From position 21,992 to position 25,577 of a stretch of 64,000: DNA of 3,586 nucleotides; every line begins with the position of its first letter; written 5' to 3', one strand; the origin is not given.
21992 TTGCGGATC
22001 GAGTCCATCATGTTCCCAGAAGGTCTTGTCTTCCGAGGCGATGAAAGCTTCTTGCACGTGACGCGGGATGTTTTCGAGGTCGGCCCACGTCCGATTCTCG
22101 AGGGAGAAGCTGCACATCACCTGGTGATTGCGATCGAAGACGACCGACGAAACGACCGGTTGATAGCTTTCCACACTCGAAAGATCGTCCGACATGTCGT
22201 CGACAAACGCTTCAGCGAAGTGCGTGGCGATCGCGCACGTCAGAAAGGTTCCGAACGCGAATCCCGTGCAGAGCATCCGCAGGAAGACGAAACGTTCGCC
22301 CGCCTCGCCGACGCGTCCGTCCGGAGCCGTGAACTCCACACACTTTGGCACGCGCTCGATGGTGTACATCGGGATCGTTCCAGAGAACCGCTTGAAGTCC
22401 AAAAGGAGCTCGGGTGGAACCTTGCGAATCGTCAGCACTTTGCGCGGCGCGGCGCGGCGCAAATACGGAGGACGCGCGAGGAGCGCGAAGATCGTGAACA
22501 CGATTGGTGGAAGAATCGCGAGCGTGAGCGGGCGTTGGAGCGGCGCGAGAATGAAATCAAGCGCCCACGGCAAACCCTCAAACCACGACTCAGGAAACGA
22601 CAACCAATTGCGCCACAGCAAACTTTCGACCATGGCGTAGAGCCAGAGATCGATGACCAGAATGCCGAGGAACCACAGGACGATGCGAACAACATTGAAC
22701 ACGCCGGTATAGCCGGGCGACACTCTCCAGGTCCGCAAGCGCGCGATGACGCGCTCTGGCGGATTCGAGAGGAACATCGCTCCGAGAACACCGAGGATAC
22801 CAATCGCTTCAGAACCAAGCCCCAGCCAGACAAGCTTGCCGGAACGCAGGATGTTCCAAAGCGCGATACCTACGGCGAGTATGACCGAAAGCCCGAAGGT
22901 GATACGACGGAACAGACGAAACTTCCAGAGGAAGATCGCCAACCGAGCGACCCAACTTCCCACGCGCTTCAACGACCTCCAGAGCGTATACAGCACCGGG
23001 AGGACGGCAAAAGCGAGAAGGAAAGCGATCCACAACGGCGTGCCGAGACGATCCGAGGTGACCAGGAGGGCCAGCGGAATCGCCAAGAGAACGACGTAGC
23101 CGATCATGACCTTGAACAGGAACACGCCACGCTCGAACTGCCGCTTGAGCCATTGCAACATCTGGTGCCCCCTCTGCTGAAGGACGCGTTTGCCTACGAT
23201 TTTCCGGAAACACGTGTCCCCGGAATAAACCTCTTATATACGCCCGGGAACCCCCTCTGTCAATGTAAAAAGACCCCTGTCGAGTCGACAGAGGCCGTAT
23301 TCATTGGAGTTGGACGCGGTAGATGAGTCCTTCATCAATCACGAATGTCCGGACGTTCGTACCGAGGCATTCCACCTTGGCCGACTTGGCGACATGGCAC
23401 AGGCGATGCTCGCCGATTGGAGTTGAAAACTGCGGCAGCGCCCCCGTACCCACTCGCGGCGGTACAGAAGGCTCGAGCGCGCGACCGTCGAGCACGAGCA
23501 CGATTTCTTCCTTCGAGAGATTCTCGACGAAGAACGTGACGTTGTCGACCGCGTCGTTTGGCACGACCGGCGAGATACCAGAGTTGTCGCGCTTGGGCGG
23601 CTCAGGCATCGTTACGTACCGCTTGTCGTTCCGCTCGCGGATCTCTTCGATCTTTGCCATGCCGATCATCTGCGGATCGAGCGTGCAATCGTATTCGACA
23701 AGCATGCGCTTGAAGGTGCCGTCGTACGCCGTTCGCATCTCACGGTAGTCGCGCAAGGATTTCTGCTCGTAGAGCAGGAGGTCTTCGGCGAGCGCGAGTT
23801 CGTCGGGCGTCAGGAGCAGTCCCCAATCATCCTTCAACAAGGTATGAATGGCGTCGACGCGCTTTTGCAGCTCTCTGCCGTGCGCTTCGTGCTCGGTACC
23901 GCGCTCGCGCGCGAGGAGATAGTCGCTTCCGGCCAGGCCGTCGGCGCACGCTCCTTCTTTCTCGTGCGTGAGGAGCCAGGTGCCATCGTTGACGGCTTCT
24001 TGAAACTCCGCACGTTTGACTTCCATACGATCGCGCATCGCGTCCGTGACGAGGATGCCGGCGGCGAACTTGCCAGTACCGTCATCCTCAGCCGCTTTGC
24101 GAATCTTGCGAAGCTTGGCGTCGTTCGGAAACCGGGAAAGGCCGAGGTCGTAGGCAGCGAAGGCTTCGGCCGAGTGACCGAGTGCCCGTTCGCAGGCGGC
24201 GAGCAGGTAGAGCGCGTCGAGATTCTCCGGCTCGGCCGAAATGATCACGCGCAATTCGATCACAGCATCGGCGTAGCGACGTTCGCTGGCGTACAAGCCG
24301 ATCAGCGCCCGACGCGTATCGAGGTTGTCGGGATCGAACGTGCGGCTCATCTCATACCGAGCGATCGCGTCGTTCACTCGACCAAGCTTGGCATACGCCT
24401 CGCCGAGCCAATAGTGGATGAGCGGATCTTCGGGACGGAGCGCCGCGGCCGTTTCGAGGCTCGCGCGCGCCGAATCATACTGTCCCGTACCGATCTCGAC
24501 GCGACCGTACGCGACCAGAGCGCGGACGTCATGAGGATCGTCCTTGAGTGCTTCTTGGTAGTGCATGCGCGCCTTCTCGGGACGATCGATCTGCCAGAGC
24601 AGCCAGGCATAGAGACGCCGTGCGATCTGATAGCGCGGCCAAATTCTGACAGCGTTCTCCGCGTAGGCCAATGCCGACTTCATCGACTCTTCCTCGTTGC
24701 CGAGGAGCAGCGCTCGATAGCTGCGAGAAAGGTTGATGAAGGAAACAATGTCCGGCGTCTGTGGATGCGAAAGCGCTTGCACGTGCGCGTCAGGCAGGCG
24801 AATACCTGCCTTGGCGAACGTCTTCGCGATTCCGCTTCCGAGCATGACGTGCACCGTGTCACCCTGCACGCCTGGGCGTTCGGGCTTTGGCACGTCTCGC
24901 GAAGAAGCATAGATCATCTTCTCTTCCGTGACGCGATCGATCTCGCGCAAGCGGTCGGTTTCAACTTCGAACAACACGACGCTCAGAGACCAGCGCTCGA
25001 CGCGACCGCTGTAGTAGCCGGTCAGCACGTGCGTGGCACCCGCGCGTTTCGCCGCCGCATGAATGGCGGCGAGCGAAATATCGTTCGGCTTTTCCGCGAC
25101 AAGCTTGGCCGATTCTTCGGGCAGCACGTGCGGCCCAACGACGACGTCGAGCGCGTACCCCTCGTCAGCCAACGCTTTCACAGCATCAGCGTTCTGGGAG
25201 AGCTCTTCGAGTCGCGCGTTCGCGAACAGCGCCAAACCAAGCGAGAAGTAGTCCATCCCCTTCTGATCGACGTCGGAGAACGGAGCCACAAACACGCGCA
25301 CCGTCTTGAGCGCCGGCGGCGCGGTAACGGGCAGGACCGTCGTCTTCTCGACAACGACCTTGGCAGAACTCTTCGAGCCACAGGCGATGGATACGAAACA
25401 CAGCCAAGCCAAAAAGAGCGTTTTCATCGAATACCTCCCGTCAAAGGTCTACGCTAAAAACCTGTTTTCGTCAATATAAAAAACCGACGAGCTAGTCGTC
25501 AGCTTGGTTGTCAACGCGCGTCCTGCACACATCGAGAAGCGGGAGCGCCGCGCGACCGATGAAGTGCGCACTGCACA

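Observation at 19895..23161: Class A PBP fused to a large polytopic N-terminal membrane domain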

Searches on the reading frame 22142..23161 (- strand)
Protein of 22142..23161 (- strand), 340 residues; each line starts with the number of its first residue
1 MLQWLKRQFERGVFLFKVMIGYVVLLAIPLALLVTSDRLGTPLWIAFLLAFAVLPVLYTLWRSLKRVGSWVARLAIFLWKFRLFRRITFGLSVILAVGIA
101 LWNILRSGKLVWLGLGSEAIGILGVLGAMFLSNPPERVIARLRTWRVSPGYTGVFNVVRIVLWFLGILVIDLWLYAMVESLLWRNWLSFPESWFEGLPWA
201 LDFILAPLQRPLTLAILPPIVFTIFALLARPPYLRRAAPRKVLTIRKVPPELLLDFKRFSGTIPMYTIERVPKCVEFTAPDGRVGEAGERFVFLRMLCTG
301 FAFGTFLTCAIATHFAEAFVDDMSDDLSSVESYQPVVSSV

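Call 3: search_protein_families(library=pfam, proteins=[window:22142-23161:-], max_evalue=1)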
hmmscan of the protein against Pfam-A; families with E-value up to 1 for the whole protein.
window:22142-23161:- (340 aa): 0 families

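Call 4: search_protein_families(library=ncbifam, proteins=[window:22142-23161:-], max_evalue=1)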
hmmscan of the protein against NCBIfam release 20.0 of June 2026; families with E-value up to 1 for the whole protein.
window:22142-23161:- (340 aa): 0 families

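Call 6: find_homologous_proteins(query=window:22289-23161:-, max_evalue=0.001)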
Query window:22289-23161:-: 8000 candidates shared short words with the query, none scored E <= 0.001.

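Call 23: predict_structure(alignment_id=A2)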
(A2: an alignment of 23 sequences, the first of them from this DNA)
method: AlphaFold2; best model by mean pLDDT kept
length: 288 residues; sequences in the alignment: 23
mean_pLDDT: 74.8   pTM: 0.39
mean pLDDT of the five models: 74.8, 74.6, 74.1, 71.1, 68.1
residues with pLDDT >= 90: 8; 70-90: 203; 50-70: 52; < 50: 25
segments of 3 or more residues with pLDDT < 50: 137-152, 235-238
pLDDT, mean of each block of 10 residues (from residue 1): 87 86 79 81 85 84 89 85 86 82 78 73 67 49 42 62 82 75 68 83 73 72 79 53 84 81 83 62 55
secondary structure, 60 per line:
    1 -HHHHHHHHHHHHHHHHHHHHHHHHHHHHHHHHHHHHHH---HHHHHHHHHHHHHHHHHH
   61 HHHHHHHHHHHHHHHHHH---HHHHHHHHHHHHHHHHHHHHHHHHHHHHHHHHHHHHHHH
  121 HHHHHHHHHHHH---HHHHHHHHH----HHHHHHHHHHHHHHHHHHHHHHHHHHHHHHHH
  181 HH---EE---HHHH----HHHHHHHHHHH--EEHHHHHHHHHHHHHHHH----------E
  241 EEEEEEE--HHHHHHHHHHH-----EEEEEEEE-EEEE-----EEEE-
elements in order: H2-39 H43-78 H82-132 H136-144 H149-182 H191-194 H199-209 H214-229 E240-247 H250-260 E266-273 E275-278 E284-287

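Call 28: search_protein_representatives(alignment_id=A2)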
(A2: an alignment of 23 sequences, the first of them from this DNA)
Query: 23 sequences, 276 profile positions. Proteins with E-value up to 0.001 (for the whole library): 7; up to 1e-10: 5; up to 1e-30: 2. The best 7 are listed.
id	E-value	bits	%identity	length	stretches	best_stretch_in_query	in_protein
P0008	1.2e-100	352.6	-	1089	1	1-276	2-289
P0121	9.4e-67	241.4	-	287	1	88-276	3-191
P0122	1.0e-21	93.7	-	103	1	1-103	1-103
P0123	1.0e-19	87.1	-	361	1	180-231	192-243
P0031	3.8e-15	72.2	-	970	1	111-226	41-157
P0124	6.2e-04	35.4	-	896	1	157-257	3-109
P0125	7.2e-04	35.2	-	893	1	157-247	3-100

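Call 31: search_protein_families(library=pfam, proteins=[P0121, P0122, P0123, P0124, P0125], max_evalue=0.01)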
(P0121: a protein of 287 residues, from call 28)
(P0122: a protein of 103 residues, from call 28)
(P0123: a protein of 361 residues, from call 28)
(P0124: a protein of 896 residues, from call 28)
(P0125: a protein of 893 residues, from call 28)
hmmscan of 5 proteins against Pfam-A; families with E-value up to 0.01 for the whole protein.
P0121 (287 aa): 1 family
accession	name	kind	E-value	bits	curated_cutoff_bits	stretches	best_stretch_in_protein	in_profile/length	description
PF00912.28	Transgly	-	0.0047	16.8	27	1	254-287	7-41/178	Transglycosylase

P0122 (103 aa): 0 families

P0123 (361 aa): 0 families

P0124 (896 aa): 2 families
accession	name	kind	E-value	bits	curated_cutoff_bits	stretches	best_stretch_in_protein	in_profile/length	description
PF00912.28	Transgly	-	2.5e-60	203.4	27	1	179-348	7-177/178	Transglycosylase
PF00905.27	Transpeptidase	-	1.6e-23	83.8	22.1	1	551-808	2-267/299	Penicillin binding protein transpeptidase domain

P0125 (893 aa): 2 families
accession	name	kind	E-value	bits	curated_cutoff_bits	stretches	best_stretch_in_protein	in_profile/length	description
PF00912.28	Transgly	-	3.7e-58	196.3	27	1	181-349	8-177/178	Transglycosylase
PF00905.27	Transpeptidase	-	8.5e-20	71.6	22.1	1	554-837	5-294/299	Penicillin binding protein transpeptidase domain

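Call 35: find_related_loci(query=window:22289-23161:-, collection=genome_contigs, flank=8000)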
Query window:22289-23161:- (291 aa) in genome_contigs; peptide patterns used: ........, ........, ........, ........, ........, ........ (x = any residue, [..] = any of these).
95 stretches matched a pattern; 1 encode a relative of the query (tblastn E <= 1e-3); 1 distinct loci.
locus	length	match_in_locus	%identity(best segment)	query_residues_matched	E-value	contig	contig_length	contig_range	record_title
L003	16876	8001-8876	60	1-291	4e-88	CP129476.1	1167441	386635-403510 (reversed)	MAG: Patescibacteria group bacterium isolate cMAG.20 chromosome, complete genome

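Call 45: find_encoding_contigs(protein=P0124, flank=8000, max_places=2)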
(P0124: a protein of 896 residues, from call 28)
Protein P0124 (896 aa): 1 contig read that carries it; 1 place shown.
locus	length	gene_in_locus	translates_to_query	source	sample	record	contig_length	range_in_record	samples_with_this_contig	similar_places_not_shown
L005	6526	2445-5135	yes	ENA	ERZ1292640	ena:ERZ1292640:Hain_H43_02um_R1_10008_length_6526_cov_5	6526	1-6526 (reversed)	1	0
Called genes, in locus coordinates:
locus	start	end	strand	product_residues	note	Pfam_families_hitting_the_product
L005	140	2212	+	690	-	PF13431:TPR_17 (faint), PF14559:TPR_19 (faint), PF21033:RMD1-3 (faint)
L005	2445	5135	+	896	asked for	PF00912:Transgly, PF00905:Transpeptidase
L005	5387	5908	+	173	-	PF13328:HD_4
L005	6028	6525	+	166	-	?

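Call 60: search_solved_structures(query=A2, max_evalue=10)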
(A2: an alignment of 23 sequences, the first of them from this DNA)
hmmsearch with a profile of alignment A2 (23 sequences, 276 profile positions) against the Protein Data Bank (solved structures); distinct sequences matched with E-value up to 10: 1.
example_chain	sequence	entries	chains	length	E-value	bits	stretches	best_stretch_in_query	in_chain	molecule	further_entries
8eau_p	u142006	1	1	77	0.32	13.3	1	15-65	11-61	Vacuolar ATPase assembly integral membrane protein VMA21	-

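Call 77: fold_search(model_id=the predicted structure, library=pdb)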
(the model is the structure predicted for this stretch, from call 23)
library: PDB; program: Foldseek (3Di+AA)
matches with E <= 10: 17; with E <= 0.001: 0
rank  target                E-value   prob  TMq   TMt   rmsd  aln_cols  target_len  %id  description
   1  8v8b                  2.3e+00  0.10  0.06  0.04   9.3        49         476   12  Structure of 80alpha portal protein expressed in E. coli (released 2024-01-10)
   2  6u5b_A                3.9e+00  0.05  0.09  0.07  29.5        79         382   15  CryoEM Structure of Pyocin R2 - precontracted - baseplate (released 2020-04-15)
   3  7wwu_I                6.0e+00  0.04  0.09  0.12  10.0        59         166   10  ICP1 Csy complex (released 2023-04-26)
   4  1tue_E                6.4e+00  0.02  0.09  0.12  13.9       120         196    9  The X-ray Structure of the Papillomavirus Helicase in Complex with its Molecular Matchmaker E2 (released 2004-08-24)
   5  1oid_B                7.2e+00  0.12  0.07  0.04   4.4        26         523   19  5'-Nucleotidase (E. coli) with an Engineered Disulfide Bridge (S228C, P513C) (released 2004-06-10)
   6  3f8a                  7.2e+00  0.02  0.05  0.10  14.4        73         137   12  Crystal Structure of the R132K:R111L:L121E:R59W Mutant of Cellular Retinoic Acid-Binding Protein Type II Complexed with  (released 2009-11-10)
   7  2dbu_B                7.7e+00  0.03  0.07  0.10   8.3        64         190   12  Crystal Structure of Gamma-glutamyltranspeptidase from Escherichia coli (released 2006-04-18)
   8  9c3b_A                7.7e+00  0.03  0.08  0.06  26.4        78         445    6  Structure of the Shigella flexneri bacteriophage Sf14 - tail helical (released 2025-02-05)
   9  1fl7_C                8.2e+00  0.04  0.09  0.23   9.5        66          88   17  HUMAN FOLLICLE STIMULATING HORMONE (released 2001-03-14)
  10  9cba                  8.2e+00  0.03  0.10  0.07  24.7        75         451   13  Bacteriophage PhiTE contracted tail (released 2025-04-16)
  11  9v29_sB               8.7e+00  0.06  0.10  0.22   4.7        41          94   22  Cryo- EM structure of small subunit (body) of 75S ribosome with A/P- & P/E- tRNAs from Entamoeba histolytica bound to (released 2025-10-08)
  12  4psf_A                8.7e+00  0.04  0.07  0.11   8.7        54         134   15  PIH1D1 N-terminal domain (released 2014-04-23)
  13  8bdu_A                8.7e+00  0.04  0.07  0.11   8.7        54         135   15  H33 variant of DoBi scaffold based on PIH1D1 N-terminal domain (released 2023-08-16)
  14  4ay9_D                9.2e+00  0.06  0.08  0.22   9.2        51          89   16  Structure of follicle-stimulating hormone in complex with the entire ectodomain of its receptor (released 2012-08-08)
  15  3upy_A                9.8e+00  0.08  0.09  0.06   7.0        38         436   16  Crystal structure of the Brucella abortus enzyme catalyzing the first committed step of the methylerythritol 4-phospha (released 2012-03-28)
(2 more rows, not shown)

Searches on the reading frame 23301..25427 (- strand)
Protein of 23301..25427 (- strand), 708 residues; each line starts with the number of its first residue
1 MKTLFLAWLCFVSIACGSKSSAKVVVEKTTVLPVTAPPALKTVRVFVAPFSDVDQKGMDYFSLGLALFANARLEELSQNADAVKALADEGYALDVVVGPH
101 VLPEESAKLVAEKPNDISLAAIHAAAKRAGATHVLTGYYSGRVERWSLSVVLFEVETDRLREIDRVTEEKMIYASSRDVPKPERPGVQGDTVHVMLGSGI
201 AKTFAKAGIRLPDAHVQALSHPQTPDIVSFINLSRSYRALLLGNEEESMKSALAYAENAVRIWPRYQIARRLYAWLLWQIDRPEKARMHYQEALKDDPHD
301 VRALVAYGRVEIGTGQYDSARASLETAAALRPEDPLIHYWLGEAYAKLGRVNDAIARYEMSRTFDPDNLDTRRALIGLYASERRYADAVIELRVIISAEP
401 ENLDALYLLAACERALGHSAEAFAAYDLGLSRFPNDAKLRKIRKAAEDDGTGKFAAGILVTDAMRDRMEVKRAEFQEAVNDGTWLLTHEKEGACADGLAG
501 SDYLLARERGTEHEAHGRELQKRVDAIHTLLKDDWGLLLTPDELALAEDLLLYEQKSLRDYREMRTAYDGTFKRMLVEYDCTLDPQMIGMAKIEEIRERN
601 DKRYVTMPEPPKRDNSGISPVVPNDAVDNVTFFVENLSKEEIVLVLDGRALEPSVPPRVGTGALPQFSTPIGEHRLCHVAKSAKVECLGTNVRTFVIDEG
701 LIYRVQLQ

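Call 21: search_protein_families(library=pfam, proteins=[window:23301-25427:-], max_evalue=0.001)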
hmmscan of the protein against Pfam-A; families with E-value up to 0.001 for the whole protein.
window:23301-25427:- (708 aa): 19 families
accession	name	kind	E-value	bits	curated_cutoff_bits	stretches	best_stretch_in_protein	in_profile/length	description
PF14559.12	TPR_19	-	2.8e-22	79.2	25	4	282-338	6-62/68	Tetratricopeptide repeat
PF13432.12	TPR_16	-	6e-16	59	32.7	1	308-367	4-63/65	Tetratricopeptide repeat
PF13428.12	TPR_14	-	4.2e-15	55.2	23.5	2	269-309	3-43/44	Tetratricopeptide repeat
PF07719.23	TPR_2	-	2.5e-13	49.4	27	0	336-368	2-34/34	Tetratricopeptide repeat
PF13431.12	TPR_17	-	3.6e-13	49.1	24.4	0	325-355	3-33/34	Tetratricopeptide repeat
PF13414.12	TPR_11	-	4.4e-13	49.1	26.8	1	312-349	5-42/42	TPR repeat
PF23914.1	TPR_CcmH_CycH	-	1e-09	38.9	42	1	339-437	54-155/158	Cytochrome c-type biogenesis protein H TPR domain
PF00515.34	TPR_1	-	1.5e-09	37.7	27.8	0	337-368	3-34/34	Tetratricopeptide repeat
PF13424.12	TPR_12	-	5.3e-09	36.6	30.1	0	246-295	16-73/77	Tetratricopeptide repeat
PF13181.12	TPR_8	-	1e-08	35.1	25.7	0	302-333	2-33/34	Tetratricopeptide repeat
PF12895.13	ANAPC3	-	1.8e-08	35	27.2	1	288-359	10-80/82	Anaphase-promoting complex, cyclosome, subunit 3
PF13174.12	TPR_6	-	1.7e-07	31.9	26.3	0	404-435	1-32/33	Tetratricopeptide repeat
PF03704.23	BTAD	-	8.8e-06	26.6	22.1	0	245-371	18-132/146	Bacterial transcriptional activator domain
PF13371.12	TPR_9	-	5.6e-05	23.5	35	0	297-336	25-64/73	Tetratricopeptide repeat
PF13429.12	TPR_15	-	8.5e-05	22.5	26.2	0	282-363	161-242/280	Tetratricopeptide repeat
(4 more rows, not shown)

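Call 67: search_protein_families(library=ncbifam, proteins=[window:23301-25427:-], max_evalue=0.01)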
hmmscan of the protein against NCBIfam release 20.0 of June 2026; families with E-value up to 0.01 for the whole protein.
window:23301-25427:- (708 aa): 21 families
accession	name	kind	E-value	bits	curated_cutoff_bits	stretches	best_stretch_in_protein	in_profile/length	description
TIGR02917.1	PEP_TPR_lipo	equivalog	1.9e-16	59.2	312.2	2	339-435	129-225/899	XrtA/PEP-CTERM system TPR-repeat protein PrsT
NF040959.1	MamA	equivalog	1.9e-15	56.9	200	2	337-438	73-174/204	magnetosome protein MamA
TIGR02521.1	type_IV_pilW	equivalog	1.2e-13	51.2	154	1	246-427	44-226/234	type IV pilus biogenesis/stability protein PilW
TIGR02552.1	LcrH_SycD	equivalog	4.1e-10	39.5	104.8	2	274-356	25-107/136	SycD/LcrH family type III secretion system chaperone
NF033762.1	social_mot_Tgl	equivalog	7.1e-09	35.4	225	2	337-430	33-127/252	social motility TPR repeat lipoprotein Tgl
NF052415.1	T3SS_chap_SctY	equivalog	2e-08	34.7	70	1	272-358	11-100/106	type III secretion apparatus assembly chaperone SctY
NF033920.0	C39_PA2778_fam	equivalog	1.3e-07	31.3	150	1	244-332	167-255/255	PA2778 family cysteine peptidase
TIGR00540.1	TPR_hemY_coli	hypoth_equivalog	3.6e-07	29.3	142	1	280-358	305-382/385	heme biosynthesis-associated TPR protein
TIGR02795.1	tol_pal_ybgF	equivalog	5e-07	30.3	90.1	1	312-367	13-71/119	tol-pal system protein YbgF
NF008757.0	PRK11788.1-5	equivalog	1.2e-05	24.6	363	0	278-329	191-242/388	lipopolysaccharide assembly protein LapB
TIGR03939.1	PGA_TPR_OMP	equivalog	1.9e-05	23.1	366.65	1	341-472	92-219/800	poly-beta-1,6 N-acetyl-D-glucosamine export porin PgaA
NF033758.1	gliding_GltE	equivalog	3.9e-05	22.8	225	1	248-428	135-315/411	adventurous gliding motility TPR repeat lipoprotein GltE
NF047481.1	lipo_LIC12587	subfamily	7.9e-05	22.1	200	1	295-445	52-208/213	LIC12587 family lipoprotein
NF008520.0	PRK11447.1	equivalog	0.00065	17.6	858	0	280-354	616-690/1157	cellulose synthase complex outer membrane protein BcsC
NF011721.1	PRK15174.1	equivalog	0.00088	17.6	1200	1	284-347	267-330/656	Vi polysaccharide transport protein VexE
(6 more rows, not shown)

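Call 68: search_solved_structures(query=window:23301-25427:-, max_evalue=0.01)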
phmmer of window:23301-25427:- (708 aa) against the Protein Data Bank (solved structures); distinct sequences matched with E-value up to 0.01: 66 (the best 60 are shown).
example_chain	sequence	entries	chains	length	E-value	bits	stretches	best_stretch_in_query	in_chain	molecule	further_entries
9qhb_A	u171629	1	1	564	6.3e-21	77.7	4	285-409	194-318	Engineered tetratricopeptide repeat protein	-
8bu0_A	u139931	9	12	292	7.7e-13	51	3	285-372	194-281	Consensus tetratricopeptide repeat protein | Crystal structure of an 8-repeat consensus TPR superhelix with Zinc. | Monomer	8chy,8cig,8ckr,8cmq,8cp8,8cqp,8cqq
9qhc_A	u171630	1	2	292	5.4e-11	44.9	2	285-440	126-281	Engineered tetratricopeptide repeat protein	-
8bd7_A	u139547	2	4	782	2.8e-09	39.3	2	280-402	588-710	IFT88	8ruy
7obi_A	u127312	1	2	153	3.2e-09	39.1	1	284-415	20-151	CTPR-rv4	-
2pl2_A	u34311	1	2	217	3.6e-09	38.9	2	266-373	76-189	Hypothetical conserved protein TTC0263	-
8a3t_F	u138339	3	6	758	6.6e-09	38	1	280-367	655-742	Anaphase-promoting complex subunit CDC27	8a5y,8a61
4rg6_A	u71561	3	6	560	7.2e-09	37.9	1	236-339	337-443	Cell division cycle protein 27 homolog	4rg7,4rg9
5khu_F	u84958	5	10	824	3e-08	35.9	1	236-339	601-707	Cell division cycle protein 27 homolog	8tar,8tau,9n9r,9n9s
5g04_F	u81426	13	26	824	3.1e-08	35.8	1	236-339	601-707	CELL DIVISION CYCLE PROTEIN 27 HOMOLOG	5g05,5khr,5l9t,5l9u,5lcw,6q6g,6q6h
5a31_F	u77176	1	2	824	3.1e-08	35.8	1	236-339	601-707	ANAPHASE-PROMOTING COMPLEX SUBUNIT 3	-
4ui9_F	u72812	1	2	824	3.1e-08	35.8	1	236-339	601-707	CELL DIVISION CYCLE PROTEIN 27 HOMOLOG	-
6vfh_A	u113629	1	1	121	3.4e-08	35.7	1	278-376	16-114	T33_dn10A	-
6b85_J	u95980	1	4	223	6.9e-08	34.7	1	250-370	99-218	TMHC4_R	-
1na0_A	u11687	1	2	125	1.2e-07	33.9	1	284-375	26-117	designed protein CTPR3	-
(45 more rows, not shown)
